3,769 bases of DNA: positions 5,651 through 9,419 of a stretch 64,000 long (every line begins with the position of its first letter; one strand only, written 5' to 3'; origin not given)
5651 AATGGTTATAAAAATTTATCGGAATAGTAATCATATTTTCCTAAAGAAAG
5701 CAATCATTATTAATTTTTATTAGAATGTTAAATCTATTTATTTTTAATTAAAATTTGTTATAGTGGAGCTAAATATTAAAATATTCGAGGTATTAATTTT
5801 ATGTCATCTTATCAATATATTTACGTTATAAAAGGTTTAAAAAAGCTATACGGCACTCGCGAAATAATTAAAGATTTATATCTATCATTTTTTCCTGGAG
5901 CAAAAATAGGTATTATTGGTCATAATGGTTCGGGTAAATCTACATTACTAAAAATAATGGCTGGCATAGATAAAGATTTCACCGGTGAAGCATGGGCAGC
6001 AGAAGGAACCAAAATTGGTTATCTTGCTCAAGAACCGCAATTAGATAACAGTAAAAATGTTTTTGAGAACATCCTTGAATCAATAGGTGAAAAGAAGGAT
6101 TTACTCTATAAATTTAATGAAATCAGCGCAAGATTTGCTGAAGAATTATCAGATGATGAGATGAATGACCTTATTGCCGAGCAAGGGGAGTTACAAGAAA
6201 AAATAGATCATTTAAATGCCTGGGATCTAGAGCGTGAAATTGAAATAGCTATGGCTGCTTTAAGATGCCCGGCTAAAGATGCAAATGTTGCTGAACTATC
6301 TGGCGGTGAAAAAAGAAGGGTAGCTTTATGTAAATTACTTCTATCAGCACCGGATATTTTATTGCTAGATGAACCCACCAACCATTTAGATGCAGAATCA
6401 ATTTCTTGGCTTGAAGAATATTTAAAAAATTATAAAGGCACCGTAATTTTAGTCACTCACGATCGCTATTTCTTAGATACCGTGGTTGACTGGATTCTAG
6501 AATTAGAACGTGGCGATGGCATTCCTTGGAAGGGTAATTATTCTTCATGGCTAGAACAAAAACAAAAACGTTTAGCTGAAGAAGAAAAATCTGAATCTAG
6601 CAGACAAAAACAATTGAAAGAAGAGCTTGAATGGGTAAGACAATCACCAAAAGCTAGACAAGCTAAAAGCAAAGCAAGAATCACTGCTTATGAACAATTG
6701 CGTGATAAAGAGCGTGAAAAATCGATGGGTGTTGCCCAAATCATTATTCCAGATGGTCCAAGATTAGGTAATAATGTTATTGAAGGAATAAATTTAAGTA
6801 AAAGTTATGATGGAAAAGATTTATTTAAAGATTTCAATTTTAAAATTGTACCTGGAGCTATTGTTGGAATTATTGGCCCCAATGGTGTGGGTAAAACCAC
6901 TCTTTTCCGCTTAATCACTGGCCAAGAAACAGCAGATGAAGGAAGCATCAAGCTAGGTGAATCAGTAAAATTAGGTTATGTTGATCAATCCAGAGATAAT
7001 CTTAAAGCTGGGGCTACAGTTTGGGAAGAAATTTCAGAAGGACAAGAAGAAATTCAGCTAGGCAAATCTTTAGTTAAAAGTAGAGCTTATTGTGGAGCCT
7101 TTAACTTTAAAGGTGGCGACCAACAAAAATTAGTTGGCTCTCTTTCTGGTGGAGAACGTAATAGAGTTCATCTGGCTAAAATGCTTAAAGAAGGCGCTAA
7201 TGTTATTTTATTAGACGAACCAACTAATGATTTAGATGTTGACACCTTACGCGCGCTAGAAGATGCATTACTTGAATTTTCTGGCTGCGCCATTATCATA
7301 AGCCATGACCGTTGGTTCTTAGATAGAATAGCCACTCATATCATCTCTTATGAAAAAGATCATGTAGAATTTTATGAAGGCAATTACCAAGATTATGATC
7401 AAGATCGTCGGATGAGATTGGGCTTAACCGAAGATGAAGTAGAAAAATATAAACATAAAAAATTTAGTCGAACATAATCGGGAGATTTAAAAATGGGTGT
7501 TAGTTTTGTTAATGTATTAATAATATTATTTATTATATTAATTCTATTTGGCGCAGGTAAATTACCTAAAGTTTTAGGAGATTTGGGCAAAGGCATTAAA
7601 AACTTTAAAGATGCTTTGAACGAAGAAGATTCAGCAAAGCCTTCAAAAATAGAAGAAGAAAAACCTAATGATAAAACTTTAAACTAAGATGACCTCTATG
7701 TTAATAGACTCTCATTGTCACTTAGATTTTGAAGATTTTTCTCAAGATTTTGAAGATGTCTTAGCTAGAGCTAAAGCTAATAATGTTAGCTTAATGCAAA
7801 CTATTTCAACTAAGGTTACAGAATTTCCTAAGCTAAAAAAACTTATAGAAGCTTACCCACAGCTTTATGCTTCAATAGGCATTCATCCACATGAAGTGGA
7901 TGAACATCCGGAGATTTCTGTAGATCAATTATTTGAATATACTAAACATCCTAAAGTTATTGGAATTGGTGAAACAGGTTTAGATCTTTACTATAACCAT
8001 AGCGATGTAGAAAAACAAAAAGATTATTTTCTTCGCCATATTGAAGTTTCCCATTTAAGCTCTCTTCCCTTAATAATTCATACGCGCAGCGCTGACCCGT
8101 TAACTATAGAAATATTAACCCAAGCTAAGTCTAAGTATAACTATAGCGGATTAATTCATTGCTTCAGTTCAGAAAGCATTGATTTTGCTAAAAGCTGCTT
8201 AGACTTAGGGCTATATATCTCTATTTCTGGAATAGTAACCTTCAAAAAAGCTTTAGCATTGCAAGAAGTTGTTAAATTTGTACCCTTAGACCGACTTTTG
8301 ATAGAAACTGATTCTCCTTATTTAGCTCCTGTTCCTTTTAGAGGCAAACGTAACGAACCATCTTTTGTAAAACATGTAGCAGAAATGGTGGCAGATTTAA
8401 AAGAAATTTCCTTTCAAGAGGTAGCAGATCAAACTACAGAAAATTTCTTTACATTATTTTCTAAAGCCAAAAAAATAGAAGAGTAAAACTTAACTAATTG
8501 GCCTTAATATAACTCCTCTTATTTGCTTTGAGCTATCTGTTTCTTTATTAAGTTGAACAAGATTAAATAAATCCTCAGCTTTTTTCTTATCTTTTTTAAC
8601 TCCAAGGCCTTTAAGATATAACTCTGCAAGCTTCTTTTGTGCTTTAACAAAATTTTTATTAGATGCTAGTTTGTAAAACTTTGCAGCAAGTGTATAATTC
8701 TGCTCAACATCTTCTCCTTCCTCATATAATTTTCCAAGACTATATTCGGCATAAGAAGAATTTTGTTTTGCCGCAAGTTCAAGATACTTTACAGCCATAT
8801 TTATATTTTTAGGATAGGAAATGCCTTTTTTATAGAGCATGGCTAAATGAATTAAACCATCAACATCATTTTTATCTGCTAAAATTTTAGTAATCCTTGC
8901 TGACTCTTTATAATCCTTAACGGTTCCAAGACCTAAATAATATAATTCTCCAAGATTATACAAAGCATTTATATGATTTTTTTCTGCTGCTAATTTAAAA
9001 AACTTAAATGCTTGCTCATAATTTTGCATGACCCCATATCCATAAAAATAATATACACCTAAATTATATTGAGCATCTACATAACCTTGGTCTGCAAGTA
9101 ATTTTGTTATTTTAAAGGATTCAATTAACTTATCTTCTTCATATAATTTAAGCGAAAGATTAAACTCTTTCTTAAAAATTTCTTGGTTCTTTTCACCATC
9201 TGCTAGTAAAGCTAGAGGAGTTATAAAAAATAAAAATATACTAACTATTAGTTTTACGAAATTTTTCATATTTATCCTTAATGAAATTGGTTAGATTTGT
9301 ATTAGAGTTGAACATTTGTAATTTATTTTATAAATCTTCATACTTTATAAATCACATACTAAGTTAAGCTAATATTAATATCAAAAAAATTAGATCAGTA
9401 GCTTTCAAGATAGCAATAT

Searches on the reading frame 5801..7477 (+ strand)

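Call 49: search_protein_families(library=pfam, proteins=[window:5801-7477:+], max_evalue=0.00001)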
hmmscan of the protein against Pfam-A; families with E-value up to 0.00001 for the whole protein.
window:5801-7477:+ (558 aa): 7 families
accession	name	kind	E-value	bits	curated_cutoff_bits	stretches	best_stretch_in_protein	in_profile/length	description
PF00005.33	ABC_tran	-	1.7e-54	184.5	25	2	24-194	2-137/137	ABC transporter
PF13304.12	AAA_21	-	5.8e-21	76.3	27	1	162-226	234-304/304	AAA domain, putative AbiEii toxin, Type IV TA system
PF12848.13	ABC_tran_Xtn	-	1.7e-11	44.4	25.9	1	233-306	1-76/85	ABC transporter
PF02463.25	SMC_N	-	1.9e-10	41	40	0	91-227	99-204/220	RecF/RecN/SMC N terminal domain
PF00931.28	NB-ARC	-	4.1e-06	26.7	23.5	0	352-375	19-41/248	NB-ARC domain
PF13555.12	AAA_29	-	7.1e-06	26.1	27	0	37-50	26-39/61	P-loop containing region of AAA domain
PF13401.12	AAA_22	-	8e-06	26.6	27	0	355-388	8-33/130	AAA domain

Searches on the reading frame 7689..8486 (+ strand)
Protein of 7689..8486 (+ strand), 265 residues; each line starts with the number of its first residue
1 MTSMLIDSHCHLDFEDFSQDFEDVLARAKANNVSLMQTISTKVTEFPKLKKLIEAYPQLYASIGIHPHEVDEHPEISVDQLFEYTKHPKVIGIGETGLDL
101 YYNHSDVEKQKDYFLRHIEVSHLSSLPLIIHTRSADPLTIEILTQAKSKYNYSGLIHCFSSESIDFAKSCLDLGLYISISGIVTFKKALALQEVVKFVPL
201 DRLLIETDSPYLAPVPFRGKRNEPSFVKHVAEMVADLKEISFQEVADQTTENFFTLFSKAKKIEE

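Call 49: search_protein_families(library=pfam, proteins=[window:7689-8486:+], max_evalue=0.00001)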
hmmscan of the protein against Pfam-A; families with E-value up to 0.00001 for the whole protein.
window:7689-8486:+ (265 aa): 1 family
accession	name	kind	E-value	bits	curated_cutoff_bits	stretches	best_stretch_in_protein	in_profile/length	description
PF01026.27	TatD_DNase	-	1.4e-84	283.9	27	1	6-258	1-253/253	TatD related DNase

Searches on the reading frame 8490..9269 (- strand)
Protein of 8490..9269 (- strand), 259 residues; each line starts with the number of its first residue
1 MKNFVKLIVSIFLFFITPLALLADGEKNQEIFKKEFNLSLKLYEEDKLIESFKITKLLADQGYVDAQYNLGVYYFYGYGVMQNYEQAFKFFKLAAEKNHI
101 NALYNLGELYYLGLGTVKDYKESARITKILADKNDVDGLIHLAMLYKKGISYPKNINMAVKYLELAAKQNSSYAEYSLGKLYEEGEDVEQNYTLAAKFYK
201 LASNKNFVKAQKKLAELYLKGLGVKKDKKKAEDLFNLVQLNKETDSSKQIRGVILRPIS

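Call 49: search_protein_families(library=pfam, proteins=[window:8490-9269:-], max_evalue=0.00001)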
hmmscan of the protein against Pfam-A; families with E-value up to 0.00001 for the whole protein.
window:8490-9269:- (259 aa): 1 family
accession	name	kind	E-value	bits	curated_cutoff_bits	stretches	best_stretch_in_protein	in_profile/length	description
PF08238.18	Sel1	-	3.5e-38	129.1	30.7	2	65-99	2-36/36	Sel1 repeat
